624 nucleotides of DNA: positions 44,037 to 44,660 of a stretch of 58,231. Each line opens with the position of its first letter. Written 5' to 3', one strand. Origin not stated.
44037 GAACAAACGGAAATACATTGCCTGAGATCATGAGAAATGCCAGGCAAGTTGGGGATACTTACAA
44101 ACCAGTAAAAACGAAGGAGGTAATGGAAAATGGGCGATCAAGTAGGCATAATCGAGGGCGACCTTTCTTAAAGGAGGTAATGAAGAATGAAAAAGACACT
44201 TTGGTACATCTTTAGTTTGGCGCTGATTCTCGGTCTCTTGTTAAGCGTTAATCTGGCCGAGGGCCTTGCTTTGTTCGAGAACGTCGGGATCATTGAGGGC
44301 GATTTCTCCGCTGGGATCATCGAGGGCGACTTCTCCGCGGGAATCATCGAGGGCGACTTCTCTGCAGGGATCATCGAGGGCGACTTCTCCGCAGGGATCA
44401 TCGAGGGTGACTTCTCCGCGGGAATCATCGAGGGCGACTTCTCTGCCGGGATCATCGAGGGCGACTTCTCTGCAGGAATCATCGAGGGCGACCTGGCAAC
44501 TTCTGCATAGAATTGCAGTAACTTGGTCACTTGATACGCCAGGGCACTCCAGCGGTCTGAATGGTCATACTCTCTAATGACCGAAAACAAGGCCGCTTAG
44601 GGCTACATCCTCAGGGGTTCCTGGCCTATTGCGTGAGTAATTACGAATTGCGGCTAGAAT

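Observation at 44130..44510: Micro-ORF plus eight tandem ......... units with exclusively synonymous variation: a repeat peptide under strong purifying selection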

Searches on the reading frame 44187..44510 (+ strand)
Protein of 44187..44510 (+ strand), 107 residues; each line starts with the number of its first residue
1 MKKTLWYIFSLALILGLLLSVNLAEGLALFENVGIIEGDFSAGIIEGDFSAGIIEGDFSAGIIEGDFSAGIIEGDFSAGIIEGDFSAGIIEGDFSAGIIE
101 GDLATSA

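Call 7: search_protein_families(library=pfam, proteins=[window:44187-44510:+], max_evalue=0.01)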
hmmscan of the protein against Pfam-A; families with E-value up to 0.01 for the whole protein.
window:44187-44510:+ (107 aa): 0 families

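Call 8: find_homologous_proteins(query=window:44187-44507:+, max_evalue=0.01)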
Query window:44187-44507:+ (107 aa): 29 proteins with E <= 0.01 among 8000 candidates.
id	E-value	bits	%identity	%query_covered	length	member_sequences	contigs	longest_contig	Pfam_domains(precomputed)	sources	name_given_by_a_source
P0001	1.3e-37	146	96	73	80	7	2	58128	-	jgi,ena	-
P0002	6.1e-36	140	73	99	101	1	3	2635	-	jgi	jgi:LytS/YehU family sensor histidine kinase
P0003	1.5e-33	133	72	99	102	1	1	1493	-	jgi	jgi:hypothetical protein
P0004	2.0e-30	123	91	64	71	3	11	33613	-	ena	-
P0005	6.9e-30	121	91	64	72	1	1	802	-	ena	-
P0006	5.7e-28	115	76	75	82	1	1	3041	-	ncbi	-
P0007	6.0e-28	115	73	76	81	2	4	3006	-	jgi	jgi:hypothetical protein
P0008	5.1e-27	112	76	73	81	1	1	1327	-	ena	-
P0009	5.4e-26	108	59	100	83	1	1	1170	-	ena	-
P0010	1.5e-25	107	76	66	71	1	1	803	-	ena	-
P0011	4.1e-25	106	67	83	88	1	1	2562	-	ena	-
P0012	1.9e-24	103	70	83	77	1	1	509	-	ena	-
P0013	2.3e-23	100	76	64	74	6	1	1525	-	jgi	-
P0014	5.2e-23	99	73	72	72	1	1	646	-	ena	-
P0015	5.0e-22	96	75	66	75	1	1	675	-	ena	-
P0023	3.1e-16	77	63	75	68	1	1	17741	-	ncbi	-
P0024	2.1e-15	74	66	66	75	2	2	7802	-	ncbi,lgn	ncbi:MAG: hypothetical protein ACE5I2_06635 [Anaerolineae bacterium]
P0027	3.2e-12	64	69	55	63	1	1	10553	-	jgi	-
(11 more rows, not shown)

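Call 10: search_protein_families(library=ncbifam, proteins=[window:44187-44510:+], max_evalue=0.01)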
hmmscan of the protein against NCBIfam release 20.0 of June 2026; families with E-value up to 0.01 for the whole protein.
window:44187-44510:+ (107 aa): 0 families

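Call 11: find_encoding_contigs(protein=P0004, flank=10000, max_places=4)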
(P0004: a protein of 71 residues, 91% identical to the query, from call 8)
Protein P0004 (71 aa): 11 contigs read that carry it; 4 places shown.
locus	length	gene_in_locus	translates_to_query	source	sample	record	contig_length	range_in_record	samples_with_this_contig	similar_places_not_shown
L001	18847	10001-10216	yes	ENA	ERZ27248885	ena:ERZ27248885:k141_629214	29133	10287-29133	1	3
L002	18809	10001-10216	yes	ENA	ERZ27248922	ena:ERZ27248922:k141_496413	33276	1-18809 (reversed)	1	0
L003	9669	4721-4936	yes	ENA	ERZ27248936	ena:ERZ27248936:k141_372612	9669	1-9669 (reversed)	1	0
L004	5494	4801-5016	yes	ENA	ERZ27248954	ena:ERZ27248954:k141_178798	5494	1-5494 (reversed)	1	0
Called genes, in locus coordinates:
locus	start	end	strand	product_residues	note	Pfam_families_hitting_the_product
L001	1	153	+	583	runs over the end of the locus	-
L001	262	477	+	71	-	-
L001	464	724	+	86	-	PF18389:TrmO_C (weak), PF05016:ParE_toxin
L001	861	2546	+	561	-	PF05048:NosD, PF13229:Beta_helix, PF05048:NosD (weak), PF13229:Beta_helix (weak)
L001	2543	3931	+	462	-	PF05402:PqqD, PF04055:Radical_SAM, PF13186:SPASM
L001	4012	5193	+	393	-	-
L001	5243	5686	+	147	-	-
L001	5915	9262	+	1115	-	PF03704:BTAD, PF13191:AAA_16, PF13401:AAA_22 (weak), PF13424:TPR_12, PF17874:TPR_MalT, PF13424:TPR_12, PF13374:TPR_10 (weak), PF13424:TPR_12, +14 more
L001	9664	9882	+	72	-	-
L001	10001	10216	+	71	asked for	-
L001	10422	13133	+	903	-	-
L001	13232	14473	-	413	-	-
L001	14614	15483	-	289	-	PF02361:CbiQ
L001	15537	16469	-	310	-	PF07155:ECF-ribofla_trS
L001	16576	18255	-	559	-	PF00005:ABC_tran, PF02463:SMC_N (faint), PF13191:AAA_16 (faint), PF13245:AAA_19 (faint), PF13476:AAA_23 (faint), PF13555:AAA_29 (faint), PF20720:nSTAND3 (faint), PF00005:ABC_tran, +3 more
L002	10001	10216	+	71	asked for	-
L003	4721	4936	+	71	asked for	-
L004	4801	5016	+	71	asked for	-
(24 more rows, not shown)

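Call 12: find_encoding_contigs(protein=P0023, flank=10000, max_places=3)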
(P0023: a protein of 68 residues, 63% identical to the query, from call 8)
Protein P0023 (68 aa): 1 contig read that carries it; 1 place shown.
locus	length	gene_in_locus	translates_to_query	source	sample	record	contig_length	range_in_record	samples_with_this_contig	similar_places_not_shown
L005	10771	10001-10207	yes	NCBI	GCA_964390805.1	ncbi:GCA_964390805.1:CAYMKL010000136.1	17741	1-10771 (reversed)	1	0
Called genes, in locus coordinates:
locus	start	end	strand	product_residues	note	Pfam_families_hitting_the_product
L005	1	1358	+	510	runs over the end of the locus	PF13517:FG-GAP_3 (faint), PF01839:FG-GAP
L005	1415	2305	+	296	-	-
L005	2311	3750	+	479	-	PF05402:PqqD, PF04055:Radical_SAM, PF13186:SPASM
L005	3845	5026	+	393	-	-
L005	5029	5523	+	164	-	-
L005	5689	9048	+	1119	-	PF03704:BTAD, PF13191:AAA_16, PF13401:AAA_22 (weak), PF13424:TPR_12, PF17874:TPR_MalT (weak), PF13424:TPR_12, PF17874:TPR_MalT, PF13424:TPR_12, +15 more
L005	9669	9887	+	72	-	-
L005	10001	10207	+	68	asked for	-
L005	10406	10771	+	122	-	?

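Call 13: find_encoding_contigs(protein=P0027, flank=10000, max_places=3)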
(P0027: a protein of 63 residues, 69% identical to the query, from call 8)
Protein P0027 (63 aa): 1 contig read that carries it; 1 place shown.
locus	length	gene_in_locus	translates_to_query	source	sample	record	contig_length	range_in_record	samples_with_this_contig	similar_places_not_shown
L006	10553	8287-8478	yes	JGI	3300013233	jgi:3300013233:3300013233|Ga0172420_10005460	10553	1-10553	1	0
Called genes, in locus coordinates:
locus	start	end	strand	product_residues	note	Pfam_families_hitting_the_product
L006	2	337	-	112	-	?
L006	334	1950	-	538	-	PF00128:Alpha-amylase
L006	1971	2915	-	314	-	PF00005:ABC_tran, PF13304:AAA_21 (weak), PF13732:DrrA1-3_C (weak)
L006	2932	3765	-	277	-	PF00069:Pkinase, PF03109:ABC1 (faint), PF07714:PK_Tyr_Ser-Thr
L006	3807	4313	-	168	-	PF16697:Yop-YscD_cpl, PF00498:FHA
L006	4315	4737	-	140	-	-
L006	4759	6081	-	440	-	PF02881:SRP54_N, PF00448:SRP54, PF01656:CbiA (weak), PF02978:SRP_SPB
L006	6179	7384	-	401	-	PF07969:Amidohydro_3, PF01979:Amidohydro_1, PF07969:Amidohydro_3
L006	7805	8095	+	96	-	-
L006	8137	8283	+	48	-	-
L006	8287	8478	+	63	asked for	-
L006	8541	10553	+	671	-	?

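Call 14: find_encoding_contigs(protein=P0024, flank=10000, max_places=3)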
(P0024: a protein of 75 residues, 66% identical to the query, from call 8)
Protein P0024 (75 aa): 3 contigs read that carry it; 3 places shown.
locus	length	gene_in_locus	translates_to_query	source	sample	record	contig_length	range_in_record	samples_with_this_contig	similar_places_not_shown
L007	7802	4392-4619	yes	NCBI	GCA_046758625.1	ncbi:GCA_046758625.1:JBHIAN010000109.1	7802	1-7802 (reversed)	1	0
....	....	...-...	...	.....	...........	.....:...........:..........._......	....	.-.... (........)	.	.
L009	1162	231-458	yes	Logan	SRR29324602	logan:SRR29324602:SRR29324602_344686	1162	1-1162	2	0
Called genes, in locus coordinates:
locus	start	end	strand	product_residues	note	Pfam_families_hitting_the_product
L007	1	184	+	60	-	?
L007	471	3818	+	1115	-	PF03704:BTAD, PF13191:AAA_16, PF13401:AAA_22 (weak), PF13424:TPR_12, PF17874:TPR_MalT, PF00515:TPR_1 (weak), PF13424:TPR_12, PF13424:TPR_12, +15 more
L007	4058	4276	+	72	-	-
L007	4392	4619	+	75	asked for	-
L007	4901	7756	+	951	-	-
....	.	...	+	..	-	?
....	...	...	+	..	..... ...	-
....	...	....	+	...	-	?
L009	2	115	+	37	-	?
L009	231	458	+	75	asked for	-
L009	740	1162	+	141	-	?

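Call 55: search_protein_families(library=ncbifam, proteins=[window:44187-44510:+], max_evalue=10)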
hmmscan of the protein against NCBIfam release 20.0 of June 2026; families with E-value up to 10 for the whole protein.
window:44187-44510:+ (107 aa): 0 families

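Call 68: search_protein_representatives(alignment_id=A3)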
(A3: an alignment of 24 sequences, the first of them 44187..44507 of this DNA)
Query: 24 sequences, 74 profile positions. Proteins with E-value up to 0.001 (for the whole library): 13; up to 1e-10: 6; up to 1e-30: 1. The best 13 are listed.
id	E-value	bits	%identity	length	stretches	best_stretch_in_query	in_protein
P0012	6.8e-40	150.9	-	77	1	1-74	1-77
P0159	3.1e-29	116.7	-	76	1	1-73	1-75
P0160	8.5e-25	102.5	-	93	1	1-73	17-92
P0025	6.1e-22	93.3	-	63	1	1-57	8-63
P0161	7.2e-16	73.9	-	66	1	1-45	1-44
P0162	4.9e-12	61.6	-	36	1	1-35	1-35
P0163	3.3e-06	42.9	-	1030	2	35-70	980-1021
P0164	8.3e-06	41.6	-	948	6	20-71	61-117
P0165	1.0e-05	41.4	-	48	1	22-61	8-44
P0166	1.3e-05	41.1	-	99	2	32-70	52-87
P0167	2.2e-04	37.1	-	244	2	34-73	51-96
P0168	2.7e-04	36.8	-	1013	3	56-71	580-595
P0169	3.1e-04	36.6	-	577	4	35-72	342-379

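Call 70: predict_structure(alignment_id=A3)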
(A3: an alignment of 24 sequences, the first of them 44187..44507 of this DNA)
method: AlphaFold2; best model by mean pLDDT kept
length: 107 residues; sequences in the alignment: 24
mean_pLDDT: 68.1   pTM: 0.38
mean pLDDT of the five models: 68.1, 67.0, 64.6, 64.0, 60.8
residues with pLDDT >= 90: 9; 70-90: 21; 50-70: 73; < 50: 4
segments of 3 or more residues with pLDDT < 50: 105-107
pLDDT, mean of each block of 10 residues (from residue 1): 83 89 62 59 63 67 66 68 68 67 52
secondary structure, 60 per line:
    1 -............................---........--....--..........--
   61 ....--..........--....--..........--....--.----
elements in order: H2-29 E33-40 E43-46 E49-58 E61-64 E67-76 E79-82 E85-94 E97-100

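Call 73: find_encoding_contigs(protein=P0001, flank=3000, max_places=3)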
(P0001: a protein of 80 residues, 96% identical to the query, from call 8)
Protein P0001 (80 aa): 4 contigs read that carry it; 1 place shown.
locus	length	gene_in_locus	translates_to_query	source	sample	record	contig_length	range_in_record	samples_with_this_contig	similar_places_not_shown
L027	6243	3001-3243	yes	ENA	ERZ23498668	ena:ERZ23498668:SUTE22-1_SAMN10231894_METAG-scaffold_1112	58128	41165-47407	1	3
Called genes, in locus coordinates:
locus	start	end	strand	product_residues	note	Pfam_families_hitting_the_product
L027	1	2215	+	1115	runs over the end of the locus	PF03704:BTAD, PF07719:TPR_2 (faint), PF13174:TPR_6 (faint), PF13191:AAA_16, PF13401:AAA_22 (weak), PF13424:TPR_12, PF17874:TPR_MalT, PF13424:TPR_12, +13 more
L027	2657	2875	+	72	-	-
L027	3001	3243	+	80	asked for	-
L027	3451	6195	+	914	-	-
